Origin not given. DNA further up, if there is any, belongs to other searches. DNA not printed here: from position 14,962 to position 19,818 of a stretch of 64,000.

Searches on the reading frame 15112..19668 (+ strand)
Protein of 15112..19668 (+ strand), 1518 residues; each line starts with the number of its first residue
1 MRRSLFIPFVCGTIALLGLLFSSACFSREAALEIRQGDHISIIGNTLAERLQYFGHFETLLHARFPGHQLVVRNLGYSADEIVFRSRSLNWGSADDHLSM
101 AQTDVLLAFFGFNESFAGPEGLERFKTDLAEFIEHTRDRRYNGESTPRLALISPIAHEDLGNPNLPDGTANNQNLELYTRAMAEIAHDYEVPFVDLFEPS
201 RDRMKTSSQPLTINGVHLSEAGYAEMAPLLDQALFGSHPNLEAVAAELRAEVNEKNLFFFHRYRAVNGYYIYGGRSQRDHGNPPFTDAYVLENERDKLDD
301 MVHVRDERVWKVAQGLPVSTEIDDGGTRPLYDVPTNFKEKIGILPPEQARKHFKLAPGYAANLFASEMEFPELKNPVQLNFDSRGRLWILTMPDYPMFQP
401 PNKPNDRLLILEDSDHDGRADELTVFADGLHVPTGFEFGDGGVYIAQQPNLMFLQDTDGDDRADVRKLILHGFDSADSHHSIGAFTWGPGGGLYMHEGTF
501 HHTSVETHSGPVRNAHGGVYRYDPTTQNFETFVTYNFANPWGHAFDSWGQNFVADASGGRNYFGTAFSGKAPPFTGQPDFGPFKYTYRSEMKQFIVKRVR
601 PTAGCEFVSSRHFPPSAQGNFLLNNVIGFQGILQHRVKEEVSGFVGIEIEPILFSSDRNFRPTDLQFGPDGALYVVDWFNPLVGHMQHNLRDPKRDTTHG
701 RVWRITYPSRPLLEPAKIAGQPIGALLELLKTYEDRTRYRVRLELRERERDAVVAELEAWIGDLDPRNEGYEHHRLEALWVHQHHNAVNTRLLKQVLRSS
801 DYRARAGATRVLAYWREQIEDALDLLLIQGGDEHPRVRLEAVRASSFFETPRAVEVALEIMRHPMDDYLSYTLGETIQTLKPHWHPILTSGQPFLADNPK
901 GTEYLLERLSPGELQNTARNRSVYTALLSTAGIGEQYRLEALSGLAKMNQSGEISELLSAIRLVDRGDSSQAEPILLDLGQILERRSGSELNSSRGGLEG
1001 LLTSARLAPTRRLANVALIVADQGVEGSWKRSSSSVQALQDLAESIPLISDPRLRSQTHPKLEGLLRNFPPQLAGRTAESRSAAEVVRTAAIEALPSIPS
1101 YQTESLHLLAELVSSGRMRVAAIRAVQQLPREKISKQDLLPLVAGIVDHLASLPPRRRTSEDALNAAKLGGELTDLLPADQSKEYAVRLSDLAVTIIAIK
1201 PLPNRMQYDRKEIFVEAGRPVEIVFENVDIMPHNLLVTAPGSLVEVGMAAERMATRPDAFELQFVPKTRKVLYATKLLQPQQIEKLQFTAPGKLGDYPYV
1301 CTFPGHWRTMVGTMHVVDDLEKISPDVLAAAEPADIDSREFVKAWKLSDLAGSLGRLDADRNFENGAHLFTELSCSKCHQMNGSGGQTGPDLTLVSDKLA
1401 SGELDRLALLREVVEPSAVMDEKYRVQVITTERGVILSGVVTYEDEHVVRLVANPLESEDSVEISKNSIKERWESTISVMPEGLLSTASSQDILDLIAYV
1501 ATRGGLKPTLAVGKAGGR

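Call 90: search_protein_families(library=pfam, proteins=[window:15112-19668:+])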
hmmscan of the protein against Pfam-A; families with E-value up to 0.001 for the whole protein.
window:15112-19668:+ (1518 aa): 6 families
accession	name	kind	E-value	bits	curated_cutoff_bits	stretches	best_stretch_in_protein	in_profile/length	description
PF23500.1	DUF7133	-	2.8e-70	238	27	1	346-707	2-383/385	Domain of unknown function (DUF7133)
PF13472.12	Lipase_GDSL_2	-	2.8e-12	47.9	32.9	1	55-224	21-177/178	GDSL-like Lipase/Acylhydrolase family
PF13646.12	HEAT_2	-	5.2e-11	43.1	27.7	1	792-870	3-80/88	HEAT repeats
PF00127.26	Copper-bind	-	2.8e-08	34.5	21.2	1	1204-1316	10-98/99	Copper binding proteins, plastocyanin/azurin family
PF00034.26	Cytochrom_C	-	6.5e-06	27.8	21.3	1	1364-1424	2-62/90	Cytochrome c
PF00657.28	Lipase_GDSL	-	0.00021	21.9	23.6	1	89-227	72-205/208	GDSL-like Lipase/Acylhydrolase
